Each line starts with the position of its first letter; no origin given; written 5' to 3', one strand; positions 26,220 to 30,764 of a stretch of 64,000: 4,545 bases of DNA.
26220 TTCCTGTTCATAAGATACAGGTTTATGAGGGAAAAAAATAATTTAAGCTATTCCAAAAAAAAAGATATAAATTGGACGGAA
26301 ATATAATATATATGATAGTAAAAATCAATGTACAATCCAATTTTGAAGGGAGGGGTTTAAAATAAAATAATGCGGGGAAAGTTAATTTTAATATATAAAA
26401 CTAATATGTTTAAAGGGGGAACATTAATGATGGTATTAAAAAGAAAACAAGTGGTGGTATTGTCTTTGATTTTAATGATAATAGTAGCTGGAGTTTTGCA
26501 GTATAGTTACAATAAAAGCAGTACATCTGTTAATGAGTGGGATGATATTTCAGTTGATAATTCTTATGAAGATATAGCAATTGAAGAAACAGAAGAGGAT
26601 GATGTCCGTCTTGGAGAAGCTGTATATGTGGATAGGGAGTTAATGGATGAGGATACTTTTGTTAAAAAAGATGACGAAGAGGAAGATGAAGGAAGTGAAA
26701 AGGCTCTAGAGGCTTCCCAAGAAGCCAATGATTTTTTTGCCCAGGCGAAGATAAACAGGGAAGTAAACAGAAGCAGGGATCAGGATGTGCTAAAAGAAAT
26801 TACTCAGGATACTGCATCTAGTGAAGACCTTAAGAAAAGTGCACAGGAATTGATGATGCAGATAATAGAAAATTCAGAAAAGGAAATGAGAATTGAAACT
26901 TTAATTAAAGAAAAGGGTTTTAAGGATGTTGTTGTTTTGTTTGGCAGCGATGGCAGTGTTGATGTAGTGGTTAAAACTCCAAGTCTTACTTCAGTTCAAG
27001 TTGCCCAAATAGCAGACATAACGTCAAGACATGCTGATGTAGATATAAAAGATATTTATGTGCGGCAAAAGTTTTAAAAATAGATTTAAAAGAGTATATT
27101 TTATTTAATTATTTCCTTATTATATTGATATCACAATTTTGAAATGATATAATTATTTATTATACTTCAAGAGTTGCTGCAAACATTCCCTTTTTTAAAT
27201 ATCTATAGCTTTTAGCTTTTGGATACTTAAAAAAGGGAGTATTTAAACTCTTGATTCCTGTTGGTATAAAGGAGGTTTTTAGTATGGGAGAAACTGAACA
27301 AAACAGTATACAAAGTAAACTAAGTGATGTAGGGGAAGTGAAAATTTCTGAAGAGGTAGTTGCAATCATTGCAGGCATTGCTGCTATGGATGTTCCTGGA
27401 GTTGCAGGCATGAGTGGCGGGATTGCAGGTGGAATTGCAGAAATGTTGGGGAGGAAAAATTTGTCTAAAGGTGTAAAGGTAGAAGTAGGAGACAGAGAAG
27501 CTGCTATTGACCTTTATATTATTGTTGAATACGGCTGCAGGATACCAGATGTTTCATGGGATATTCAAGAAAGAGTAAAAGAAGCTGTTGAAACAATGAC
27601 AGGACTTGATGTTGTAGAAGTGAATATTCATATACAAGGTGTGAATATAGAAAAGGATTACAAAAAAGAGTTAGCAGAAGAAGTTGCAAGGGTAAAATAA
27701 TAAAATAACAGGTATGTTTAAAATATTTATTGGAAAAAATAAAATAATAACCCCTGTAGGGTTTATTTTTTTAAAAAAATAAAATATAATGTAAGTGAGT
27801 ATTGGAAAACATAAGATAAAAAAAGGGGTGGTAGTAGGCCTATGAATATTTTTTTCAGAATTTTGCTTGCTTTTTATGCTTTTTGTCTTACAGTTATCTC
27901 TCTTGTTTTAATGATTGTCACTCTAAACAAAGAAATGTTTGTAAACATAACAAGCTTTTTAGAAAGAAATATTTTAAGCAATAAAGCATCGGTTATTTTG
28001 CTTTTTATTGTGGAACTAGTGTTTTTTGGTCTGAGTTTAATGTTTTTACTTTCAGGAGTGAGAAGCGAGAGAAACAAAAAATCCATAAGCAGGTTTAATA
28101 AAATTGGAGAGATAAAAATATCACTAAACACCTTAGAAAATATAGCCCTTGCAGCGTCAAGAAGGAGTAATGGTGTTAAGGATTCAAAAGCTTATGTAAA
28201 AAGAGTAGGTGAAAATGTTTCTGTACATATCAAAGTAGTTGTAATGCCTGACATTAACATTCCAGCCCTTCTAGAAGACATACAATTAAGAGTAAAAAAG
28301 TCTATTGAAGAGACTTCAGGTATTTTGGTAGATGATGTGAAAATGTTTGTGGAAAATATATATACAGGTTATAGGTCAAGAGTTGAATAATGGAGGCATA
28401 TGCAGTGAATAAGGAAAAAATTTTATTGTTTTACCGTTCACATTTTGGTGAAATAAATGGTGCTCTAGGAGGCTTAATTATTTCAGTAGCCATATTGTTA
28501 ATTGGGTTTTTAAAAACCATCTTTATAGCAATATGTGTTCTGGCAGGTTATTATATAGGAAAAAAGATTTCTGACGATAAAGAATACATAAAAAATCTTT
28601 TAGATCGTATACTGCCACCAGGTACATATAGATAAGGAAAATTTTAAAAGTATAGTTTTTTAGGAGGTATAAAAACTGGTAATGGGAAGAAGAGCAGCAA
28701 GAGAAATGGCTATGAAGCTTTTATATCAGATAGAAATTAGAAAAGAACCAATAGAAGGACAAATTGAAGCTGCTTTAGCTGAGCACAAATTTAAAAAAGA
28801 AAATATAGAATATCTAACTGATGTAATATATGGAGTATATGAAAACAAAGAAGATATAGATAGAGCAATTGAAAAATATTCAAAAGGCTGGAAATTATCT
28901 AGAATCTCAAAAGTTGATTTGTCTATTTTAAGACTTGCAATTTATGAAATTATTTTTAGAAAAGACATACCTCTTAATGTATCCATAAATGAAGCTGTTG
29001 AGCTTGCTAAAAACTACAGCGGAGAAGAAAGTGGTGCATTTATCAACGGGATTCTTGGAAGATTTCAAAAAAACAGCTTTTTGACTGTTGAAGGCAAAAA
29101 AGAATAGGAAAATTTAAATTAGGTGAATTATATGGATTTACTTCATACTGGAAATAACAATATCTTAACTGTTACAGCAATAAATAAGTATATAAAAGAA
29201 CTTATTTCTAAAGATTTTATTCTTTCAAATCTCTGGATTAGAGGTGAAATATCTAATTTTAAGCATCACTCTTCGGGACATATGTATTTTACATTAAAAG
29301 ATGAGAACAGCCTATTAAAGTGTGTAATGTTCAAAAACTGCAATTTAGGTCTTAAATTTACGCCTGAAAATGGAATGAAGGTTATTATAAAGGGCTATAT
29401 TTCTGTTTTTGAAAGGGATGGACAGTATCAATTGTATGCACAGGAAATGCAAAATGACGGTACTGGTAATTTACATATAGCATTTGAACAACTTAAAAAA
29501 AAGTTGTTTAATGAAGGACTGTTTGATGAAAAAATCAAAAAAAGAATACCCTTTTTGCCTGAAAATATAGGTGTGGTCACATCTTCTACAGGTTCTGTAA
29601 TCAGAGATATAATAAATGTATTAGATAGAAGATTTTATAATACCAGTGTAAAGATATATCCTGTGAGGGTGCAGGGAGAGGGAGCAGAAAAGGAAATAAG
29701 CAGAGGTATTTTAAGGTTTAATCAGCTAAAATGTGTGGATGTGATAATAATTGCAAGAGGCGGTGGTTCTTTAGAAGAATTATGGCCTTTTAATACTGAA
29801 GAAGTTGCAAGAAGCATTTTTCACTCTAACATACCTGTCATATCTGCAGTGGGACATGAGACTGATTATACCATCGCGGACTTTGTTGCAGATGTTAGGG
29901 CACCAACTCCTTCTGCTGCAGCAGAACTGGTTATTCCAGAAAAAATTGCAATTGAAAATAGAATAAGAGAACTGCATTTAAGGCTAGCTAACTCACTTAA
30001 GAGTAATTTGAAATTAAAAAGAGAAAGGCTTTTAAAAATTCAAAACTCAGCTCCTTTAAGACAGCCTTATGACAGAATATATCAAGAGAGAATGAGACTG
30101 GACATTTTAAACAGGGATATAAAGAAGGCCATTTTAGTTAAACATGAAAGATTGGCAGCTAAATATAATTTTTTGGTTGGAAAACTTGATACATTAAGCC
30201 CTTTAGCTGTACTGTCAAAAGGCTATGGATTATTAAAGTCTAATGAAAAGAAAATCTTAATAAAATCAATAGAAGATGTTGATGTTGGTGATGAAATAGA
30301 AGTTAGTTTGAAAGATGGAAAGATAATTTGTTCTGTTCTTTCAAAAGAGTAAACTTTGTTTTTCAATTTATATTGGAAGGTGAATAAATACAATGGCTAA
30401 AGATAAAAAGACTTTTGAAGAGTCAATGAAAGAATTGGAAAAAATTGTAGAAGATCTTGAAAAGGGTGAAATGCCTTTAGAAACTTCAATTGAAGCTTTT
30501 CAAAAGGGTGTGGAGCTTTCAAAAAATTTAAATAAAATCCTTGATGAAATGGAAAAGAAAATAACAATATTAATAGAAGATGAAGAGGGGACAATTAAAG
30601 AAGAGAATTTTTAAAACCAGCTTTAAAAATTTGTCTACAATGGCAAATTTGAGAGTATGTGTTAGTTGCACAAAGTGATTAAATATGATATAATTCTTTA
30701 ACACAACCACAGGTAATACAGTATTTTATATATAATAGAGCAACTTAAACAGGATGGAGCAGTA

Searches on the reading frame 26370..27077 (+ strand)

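Call 47: search_protein_families(library=pfam, proteins=[window:26370-27077:+], max_evalue=0.01)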
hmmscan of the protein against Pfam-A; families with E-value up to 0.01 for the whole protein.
window:26370-27077:+ (235 aa): 3 families
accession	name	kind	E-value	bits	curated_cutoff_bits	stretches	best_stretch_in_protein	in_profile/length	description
PF12685.13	SpoIIIAH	-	6e-44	150.7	30.6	1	25-230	1-190/191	SpoIIIAH-like protein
PF06934.16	CTI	-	0.0032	16.5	25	1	117-197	520-602/692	Fatty acid cis/trans isomerase (CTI)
PF05871.18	ESCRT-II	-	0.0054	17.4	27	1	114-189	44-118/138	ESCRT-II complex subunit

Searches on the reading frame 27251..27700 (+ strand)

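Call 47: search_protein_families(library=pfam, proteins=[window:27251-27700:+], max_evalue=0.01)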
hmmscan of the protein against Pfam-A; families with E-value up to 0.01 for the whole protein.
window:27251-27700:+ (149 aa): 1 family
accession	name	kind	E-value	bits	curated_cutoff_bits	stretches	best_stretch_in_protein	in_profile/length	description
PF03780.18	Asp23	-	2e-40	138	28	1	28-131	3-107/108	Asp23 family, cell envelope-related function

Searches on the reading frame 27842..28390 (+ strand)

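Call 47: search_protein_families(library=pfam, proteins=[window:27842-28390:+], max_evalue=0.01)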
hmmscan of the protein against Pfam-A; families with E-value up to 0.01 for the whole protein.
window:27842-28390:+ (182 aa): 1 family
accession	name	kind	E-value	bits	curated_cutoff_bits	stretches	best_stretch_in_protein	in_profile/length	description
PF03780.18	Asp23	-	2.1e-07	31.8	28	1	121-173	54-107/108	Asp23 family, cell envelope-related function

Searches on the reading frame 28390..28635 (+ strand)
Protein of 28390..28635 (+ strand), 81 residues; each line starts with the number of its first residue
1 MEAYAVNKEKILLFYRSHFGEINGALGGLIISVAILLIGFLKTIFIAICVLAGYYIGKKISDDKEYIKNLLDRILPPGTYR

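Call 47: search_protein_families(library=pfam, proteins=[window:28390-28635:+], max_evalue=0.01)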
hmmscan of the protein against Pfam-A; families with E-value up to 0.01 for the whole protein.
window:28390-28635:+ (81 aa): 1 family
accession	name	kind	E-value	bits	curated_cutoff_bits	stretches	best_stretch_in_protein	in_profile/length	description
PF10031.14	DUF2273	-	3.2e-16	59.5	25.4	1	14-60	1-47/48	Small integral membrane protein (DUF2273)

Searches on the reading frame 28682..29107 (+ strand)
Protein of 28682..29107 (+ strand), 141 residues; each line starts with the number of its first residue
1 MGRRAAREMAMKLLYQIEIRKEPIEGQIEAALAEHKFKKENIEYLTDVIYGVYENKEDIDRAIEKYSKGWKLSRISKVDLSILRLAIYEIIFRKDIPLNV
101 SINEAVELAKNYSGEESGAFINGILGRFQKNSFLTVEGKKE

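Call 5: search_protein_families(library=pfam, proteins=[window:28682-29107:+])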
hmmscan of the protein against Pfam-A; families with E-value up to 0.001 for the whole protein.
window:28682-29107:+ (141 aa): 1 family
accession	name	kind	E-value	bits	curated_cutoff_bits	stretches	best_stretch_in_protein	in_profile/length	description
PF01029.23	NusB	-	2.1e-40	138.6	23.1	1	5-130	2-133/133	NusB family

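Call 6: search_protein_families(library=ncbifam, proteins=[window:28682-29107:+])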
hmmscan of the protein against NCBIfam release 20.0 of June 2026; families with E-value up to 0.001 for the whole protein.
window:28682-29107:+ (141 aa): 8 families
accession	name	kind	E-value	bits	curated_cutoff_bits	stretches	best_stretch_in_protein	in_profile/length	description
TIGR01951.1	nusB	equivalog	7.8e-45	152.4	88.35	1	3-131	2-130/131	transcription antitermination factor NusB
NF001223.0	PRK00202.1-1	equivalog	1.5e-32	112.7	131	1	3-131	9-143/146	transcription antitermination factor NusB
NF011494.0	PRK14902.1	equivalog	1.3e-23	83.5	319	1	5-137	4-134/444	16S rRNA (cytosine(967)-C(5))-methyltransferase RsmB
TIGR00563.1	rsmB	equivalog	3.2e-15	56.2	269.05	1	7-132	1-124/437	16S rRNA (cytosine(967)-C(5))-methyltransferase RsmB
NF011493.0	PRK14901.1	equivalog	2.4e-13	49.7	540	1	5-130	4-127/447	16S rRNA (cytosine(967)-C(5))-methyltransferase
NF001230.0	PRK00202.2-5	equivalog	2.2e-12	47.1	132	1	5-128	24-147/165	transcription antitermination factor NusB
NF011495.0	PRK14903.1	equivalog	1.2e-06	27.6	503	1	9-129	8-120/431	16S rRNA (cytosine(967)-C(5))-methyltransferase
NF008149.0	PRK10901.1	equivalog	1.2e-05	24.5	375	1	11-132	16-133/434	16S rRNA (cytosine(967)-C(5))-methyltransferase RsmB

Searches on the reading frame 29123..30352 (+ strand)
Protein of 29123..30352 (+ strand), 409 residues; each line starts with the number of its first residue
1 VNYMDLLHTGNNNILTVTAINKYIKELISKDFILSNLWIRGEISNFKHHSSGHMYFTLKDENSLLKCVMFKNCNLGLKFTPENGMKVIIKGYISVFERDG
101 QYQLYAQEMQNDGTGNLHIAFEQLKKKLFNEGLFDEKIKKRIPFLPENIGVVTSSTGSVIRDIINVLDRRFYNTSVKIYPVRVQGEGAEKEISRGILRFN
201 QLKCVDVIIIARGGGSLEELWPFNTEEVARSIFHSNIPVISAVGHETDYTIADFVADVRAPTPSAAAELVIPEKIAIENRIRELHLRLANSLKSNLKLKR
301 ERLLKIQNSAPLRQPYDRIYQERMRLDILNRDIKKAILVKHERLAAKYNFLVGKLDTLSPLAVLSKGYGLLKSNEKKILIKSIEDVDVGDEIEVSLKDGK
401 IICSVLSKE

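Call 5: search_protein_families(library=pfam, proteins=[window:29123-30352:+])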
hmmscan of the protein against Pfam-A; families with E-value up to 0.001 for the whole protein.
window:29123-30352:+ (409 aa): 3 families
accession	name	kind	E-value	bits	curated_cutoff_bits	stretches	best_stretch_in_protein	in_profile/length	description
PF02601.20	Exonuc_VII_L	-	8e-91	305.2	35.9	2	133-343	1-209/315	Exonuclease VII, large subunit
PF13742.12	tRNA_anti_2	-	9.4e-33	112.8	27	1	15-110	1-95/95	OB-fold nucleic acid binding domain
PF01336.31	tRNA_anti-codon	-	3.4e-13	49.8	27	1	38-110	2-73/75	OB-fold nucleic acid binding domain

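Call 6: search_protein_families(library=ncbifam, proteins=[window:29123-30352:+])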
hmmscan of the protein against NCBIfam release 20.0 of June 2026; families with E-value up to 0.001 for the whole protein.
window:29123-30352:+ (409 aa): 1 family
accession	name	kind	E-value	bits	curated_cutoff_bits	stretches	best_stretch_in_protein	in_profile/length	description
TIGR00237.1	xseA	equivalog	2.7e-144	481.1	180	1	16-405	1-388/389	exodeoxyribonuclease VII large subunit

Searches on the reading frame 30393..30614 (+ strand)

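Call 5: search_protein_families(library=pfam, proteins=[window:30393-30614:+])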
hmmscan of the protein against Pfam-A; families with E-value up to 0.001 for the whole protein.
window:30393-30614:+ (73 aa): 1 family
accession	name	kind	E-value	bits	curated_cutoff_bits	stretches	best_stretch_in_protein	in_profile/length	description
PF02609.21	Exonuc_VII_S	-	1.7e-19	70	24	1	8-58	1-51/52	Exonuclease VII small subunit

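Call 6: search_protein_families(library=ncbifam, proteins=[window:30393-30614:+])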
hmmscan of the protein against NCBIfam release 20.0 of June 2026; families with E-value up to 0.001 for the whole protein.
window:30393-30614:+ (73 aa): 13 families
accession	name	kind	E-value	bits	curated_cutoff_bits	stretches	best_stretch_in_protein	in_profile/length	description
TIGR01280.1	xseB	equivalog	7.3e-21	74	35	1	7-63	1-57/57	exodeoxyribonuclease VII small subunit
NF002138.0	PRK00977.1-2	equivalog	1.7e-20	72.5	77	1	1-65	1-65/77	exodeoxyribonuclease VII small subunit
NF002140.0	PRK00977.1-4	equivalog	2e-19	69.1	71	1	2-71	6-75/81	exodeoxyribonuclease VII small subunit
NF002137.0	PRK00977.1-1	equivalog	2.4e-16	59.4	94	1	4-66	7-69/80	exodeoxyribonuclease VII small subunit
NF010666.0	PRK14063.1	equivalog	8e-15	54.7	111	1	3-64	4-65/78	exodeoxyribonuclease VII small subunit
NF002141.0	PRK00977.1-5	equivalog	1.2e-14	53.9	92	1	6-63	21-78/93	exodeoxyribonuclease VII small subunit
NF010671.0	PRK14068.1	equivalog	1.7e-14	53.6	95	1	1-71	1-71/76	exodeoxyribonuclease VII small subunit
NF010669.0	PRK14066.1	equivalog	2.3e-14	53.4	113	1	5-73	5-71/76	exodeoxyribonuclease VII small subunit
NF010667.0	PRK14064.1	equivalog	7.3e-14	51.9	134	1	1-64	1-64/75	exodeoxyribonuclease VII small subunit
NF002139.0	PRK00977.1-3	equivalog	1.1e-13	51.1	68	1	7-67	14-74/84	exodeoxyribonuclease VII small subunit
NF010672.0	PRK14069.1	equivalog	1.5e-13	50.9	123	1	3-69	5-71/95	exodeoxyribonuclease VII small subunit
NF010673.0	PRK14070.1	equivalog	1.6e-12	47.3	119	1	7-69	2-64/75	exodeoxyribonuclease VII small subunit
NF010670.0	PRK14067.1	equivalog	3e-12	46.1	107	1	1-62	3-64/81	exodeoxyribonuclease VII small subunit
